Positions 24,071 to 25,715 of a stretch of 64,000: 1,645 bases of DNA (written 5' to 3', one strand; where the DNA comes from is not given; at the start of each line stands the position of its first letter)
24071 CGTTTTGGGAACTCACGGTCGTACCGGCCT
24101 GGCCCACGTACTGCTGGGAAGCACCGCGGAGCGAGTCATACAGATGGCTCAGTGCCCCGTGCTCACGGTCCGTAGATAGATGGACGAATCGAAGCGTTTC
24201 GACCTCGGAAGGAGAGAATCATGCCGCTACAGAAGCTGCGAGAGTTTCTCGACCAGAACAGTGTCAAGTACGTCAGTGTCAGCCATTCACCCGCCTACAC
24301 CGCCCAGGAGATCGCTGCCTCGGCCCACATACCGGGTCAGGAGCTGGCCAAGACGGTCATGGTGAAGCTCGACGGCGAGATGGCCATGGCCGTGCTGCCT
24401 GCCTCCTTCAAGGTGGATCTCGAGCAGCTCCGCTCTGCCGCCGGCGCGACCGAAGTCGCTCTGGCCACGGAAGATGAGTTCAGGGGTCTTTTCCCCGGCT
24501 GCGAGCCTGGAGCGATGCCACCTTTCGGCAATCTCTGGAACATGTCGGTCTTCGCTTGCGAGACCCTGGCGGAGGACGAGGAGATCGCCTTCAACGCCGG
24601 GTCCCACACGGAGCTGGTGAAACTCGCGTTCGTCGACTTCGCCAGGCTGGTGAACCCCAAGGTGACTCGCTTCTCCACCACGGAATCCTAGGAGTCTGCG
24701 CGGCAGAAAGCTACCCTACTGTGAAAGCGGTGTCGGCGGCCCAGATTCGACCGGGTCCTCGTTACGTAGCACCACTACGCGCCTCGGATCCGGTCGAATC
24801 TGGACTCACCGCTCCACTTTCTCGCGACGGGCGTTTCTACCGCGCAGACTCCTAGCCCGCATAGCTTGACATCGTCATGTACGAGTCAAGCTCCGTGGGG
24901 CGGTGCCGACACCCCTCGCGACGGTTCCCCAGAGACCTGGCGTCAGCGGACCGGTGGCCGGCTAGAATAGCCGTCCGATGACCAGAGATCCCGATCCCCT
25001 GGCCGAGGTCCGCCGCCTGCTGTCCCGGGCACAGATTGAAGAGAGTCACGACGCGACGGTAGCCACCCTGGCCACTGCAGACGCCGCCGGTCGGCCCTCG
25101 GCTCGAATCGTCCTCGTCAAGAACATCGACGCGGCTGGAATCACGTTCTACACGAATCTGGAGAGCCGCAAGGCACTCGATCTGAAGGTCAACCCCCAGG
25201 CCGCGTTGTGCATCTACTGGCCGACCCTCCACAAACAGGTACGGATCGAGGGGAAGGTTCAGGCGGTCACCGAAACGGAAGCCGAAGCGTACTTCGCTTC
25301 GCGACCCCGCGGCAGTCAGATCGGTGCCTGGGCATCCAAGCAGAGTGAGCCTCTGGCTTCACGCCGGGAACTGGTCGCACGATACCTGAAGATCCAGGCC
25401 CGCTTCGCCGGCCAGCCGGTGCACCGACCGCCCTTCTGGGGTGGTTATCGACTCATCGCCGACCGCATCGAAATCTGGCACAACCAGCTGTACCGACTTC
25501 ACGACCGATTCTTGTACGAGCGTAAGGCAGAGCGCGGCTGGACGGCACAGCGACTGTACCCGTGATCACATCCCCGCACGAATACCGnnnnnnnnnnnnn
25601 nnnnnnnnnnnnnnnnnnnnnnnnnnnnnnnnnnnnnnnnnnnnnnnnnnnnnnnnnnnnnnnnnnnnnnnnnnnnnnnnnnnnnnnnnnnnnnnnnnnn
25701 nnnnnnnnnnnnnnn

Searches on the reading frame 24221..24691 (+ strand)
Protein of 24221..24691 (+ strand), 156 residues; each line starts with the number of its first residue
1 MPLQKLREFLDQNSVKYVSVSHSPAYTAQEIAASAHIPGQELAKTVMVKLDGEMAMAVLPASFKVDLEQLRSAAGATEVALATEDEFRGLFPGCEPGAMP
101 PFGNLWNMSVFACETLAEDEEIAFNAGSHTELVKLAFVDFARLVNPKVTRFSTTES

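Call 13: search_protein_families(library=pfam, proteins=[window:24221-24691:+])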
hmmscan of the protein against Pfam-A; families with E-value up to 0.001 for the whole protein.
window:24221-24691:+ (156 aa): 1 family
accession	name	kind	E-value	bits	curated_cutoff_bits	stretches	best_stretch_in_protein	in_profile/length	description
PF04073.20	tRNA_edit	-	4e-26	91.9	25.5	1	22-142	1-122/123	Aminoacyl-tRNA editing domain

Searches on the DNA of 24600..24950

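Call 48: search_rna_families(source=window, start=24600, end=24950, threshold=evalue, max_evalue=1)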
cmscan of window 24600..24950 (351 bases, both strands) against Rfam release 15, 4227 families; matches with E-value up to 1: 3.
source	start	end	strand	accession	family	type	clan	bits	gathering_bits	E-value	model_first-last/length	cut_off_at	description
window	24722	24822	-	RF03908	MIR6459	Gene; miRNA;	-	30.3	100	6.4e-05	1-87/87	no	MIR6459 microRNA precursor family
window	24748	24796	+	RF03934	mir-m107-1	Gene; miRNA;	-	18.7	83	0.62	1-65/65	no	mir-m107-1 microRNA precursor family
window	24722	24822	+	RF03404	mir-1298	Gene; miRNA;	-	17.5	70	0.75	1-104/104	no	mir-1298 microRNA precursor family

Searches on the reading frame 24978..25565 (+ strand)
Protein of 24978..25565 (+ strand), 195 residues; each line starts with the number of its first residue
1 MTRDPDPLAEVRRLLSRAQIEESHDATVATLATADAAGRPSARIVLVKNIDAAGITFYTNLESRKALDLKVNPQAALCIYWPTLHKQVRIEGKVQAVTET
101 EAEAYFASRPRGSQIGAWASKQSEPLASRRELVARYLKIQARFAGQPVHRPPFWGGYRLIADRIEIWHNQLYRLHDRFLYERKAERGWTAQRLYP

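Call 13: search_protein_families(library=pfam, proteins=[window:24978-25565:+])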
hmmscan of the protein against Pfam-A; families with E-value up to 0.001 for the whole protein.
window:24978-25565:+ (195 aa): 3 families
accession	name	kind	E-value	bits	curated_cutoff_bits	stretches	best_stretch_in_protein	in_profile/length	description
PF01243.27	PNPOx_N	-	1.1e-27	97.2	28.1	1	24-140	10-117/120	Pyridoxamine 5'-phosphate oxidase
PF10590.14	PNP_phzG_C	-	9.5e-16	57.9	27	1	154-195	1-42/42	Pyridoxine 5'-phosphate oxidase C-terminal dimerisation region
PF12766.13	Pyridox_oxase_2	-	2.5e-09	38.1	26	1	16-97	9-99/100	Pyridoxamine 5'-phosphate oxidase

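Call 42: find_homologous_proteins(query=window:24978-25565:+, max_evalue=1e-40)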
Query window:24978-25565:+ (195 aa): 7171 proteins with E <= 1e-40 among 8000 candidates; the best 120 are listed.
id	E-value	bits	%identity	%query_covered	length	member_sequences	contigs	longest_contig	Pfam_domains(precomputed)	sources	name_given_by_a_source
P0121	1.4e-120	418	95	100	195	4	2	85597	PF10590.15,PF01243.28,PF12766.14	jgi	-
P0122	4.9e-103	361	84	100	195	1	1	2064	PF10590.15,PF01243.28,PF12766.14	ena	-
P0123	6.1e-103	360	80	100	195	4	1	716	PF10590.15,PF01243.28,PF12766.14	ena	-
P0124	2.2e-102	358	82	100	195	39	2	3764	PF10590.15,PF01243.28,PF12766.14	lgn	-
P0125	1.2e-101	356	82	100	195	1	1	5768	PF10590.15,PF01243.28,PF12766.14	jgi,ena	jgi:pyridoxamine 5'-phosphate oxidase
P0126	7.9e-101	353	80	100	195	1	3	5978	PF10590.15,PF01243.28,PF12766.14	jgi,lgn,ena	jgi:pyridoxamine 5'-phosphate oxidase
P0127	9.4e-101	353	81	100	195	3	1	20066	PF10590.15,PF01243.28,PF12766.14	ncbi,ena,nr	ncbi:MAG: pyridoxamine 5'-phosphate oxidase [Nitrospirae bacterium]|nr:pyridoxamine 5'-phosphate oxi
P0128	1.1e-98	346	77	100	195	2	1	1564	PF10590.15,PF01243.28,PF12766.14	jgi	jgi:pyridoxamine 5'-phosphate oxidase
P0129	3.2e-98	345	78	100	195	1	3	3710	PF10590.15,PF01243.28,PF12766.14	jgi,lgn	jgi:pyridoxamine 5'-phosphate oxidase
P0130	5.0e-98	344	77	100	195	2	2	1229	PF10590.15,PF01243.28,PF12766.14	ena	-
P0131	1.2e-97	343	77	100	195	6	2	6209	PF10590.15,PF01243.28,PF12766.14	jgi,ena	jgi:pyridoxamine 5'-phosphate oxidase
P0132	3.4e-97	341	77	100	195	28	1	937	PF10590.15,PF01243.28,PF12766.14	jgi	jgi:pyridoxamine 5'-phosphate oxidase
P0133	2.1e-96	339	77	100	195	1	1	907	PF10590.15,PF01243.28,PF12766.14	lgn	-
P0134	2.5e-95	335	76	100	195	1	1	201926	PF10590.15,PF01243.28,PF12766.14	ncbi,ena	-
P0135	6.0e-95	334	80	93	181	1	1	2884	PF10590.15,PF01243.28,PF12766.14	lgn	-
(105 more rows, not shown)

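Call 43: find_encoding_contigs(protein=P0121, flank=10000, max_places=3)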
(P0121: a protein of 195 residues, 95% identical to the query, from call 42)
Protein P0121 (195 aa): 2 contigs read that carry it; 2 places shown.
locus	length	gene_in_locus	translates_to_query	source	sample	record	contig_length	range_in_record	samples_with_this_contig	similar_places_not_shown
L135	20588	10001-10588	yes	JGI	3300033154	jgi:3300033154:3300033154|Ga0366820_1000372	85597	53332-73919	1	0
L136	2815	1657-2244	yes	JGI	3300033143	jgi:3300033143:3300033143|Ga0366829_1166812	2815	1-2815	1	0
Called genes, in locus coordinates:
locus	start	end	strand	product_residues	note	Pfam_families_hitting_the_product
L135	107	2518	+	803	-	PF20437:LonC_helical, PF13654:AAA_32, PF20436:LonB_AAA-LID, PF05362:Lon_C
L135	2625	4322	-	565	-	PF01019:G_glu_transpept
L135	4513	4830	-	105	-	-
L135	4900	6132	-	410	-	PF04286:DUF445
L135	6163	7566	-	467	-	PF03007:WS_DGAT_cat, PF06974:WS_DGAT_C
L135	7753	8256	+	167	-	PF07813:LTXXQ (weak)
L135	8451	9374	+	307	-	PF00582:Usp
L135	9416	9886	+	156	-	PF04073:tRNA_edit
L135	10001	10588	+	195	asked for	PF12766:Pyridox_oxase_2, PF01243:PNPOx_N, PF10590:PNP_phzG_C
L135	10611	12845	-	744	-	PF13549:ATP-grasp_5, PF13380:CoA_binding_2, PF13607:Succ_CoA_lig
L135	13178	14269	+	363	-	-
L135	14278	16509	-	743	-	PF24816:Ig_CFAP65__9th (faint), PF12371:TMEM131_like_N (faint), PF15780:ASH (faint), PF07610:DUF1573 (faint), PF22073:Cep192_D4 (weak), PF22544:HYDIN_VesB_CFA65-like_Ig (weak), PF22073:Cep192_D4, PF22544:HYDIN_VesB_CFA65-like_Ig, +4 more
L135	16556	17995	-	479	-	PF00557:Peptidase_M24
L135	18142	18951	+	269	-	PF13191:AAA_16, PF20703:nSTAND1 (weak), PF13173:AAA_14 (faint), PF13245:AAA_19 (weak), PF13401:AAA_22, PF00004:AAA (weak)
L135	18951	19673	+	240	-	-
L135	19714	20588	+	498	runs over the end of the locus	PF00497:SBP_bac_3, PF01464:SLT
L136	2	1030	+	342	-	?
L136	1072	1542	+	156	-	PF04073:tRNA_edit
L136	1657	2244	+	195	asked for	PF12766:Pyridox_oxase_2, PF01243:PNPOx_N, PF10590:PNP_phzG_C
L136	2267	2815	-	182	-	?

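Call 44: find_encoding_contigs(protein=P0127, flank=3000, max_places=2)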
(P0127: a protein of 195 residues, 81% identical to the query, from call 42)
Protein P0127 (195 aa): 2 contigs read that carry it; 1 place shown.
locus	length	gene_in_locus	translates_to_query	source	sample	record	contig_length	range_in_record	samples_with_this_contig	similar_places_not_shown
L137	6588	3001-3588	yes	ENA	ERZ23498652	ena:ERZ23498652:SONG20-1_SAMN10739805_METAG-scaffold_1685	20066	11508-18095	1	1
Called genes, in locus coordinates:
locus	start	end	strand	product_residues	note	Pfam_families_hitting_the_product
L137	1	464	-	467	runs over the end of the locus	PF03007:WS_DGAT_cat, PF06974:WS_DGAT_C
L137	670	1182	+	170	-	PF13801:Metal_resist (weak), PF07813:LTXXQ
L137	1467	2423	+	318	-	PF00582:Usp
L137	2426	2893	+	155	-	PF04073:tRNA_edit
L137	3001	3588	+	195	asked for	PF12766:Pyridox_oxase_2, PF01243:PNPOx_N, PF10590:PNP_phzG_C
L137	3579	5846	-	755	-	PF13549:ATP-grasp_5, PF13380:CoA_binding_2, PF13607:Succ_CoA_lig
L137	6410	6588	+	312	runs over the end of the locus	-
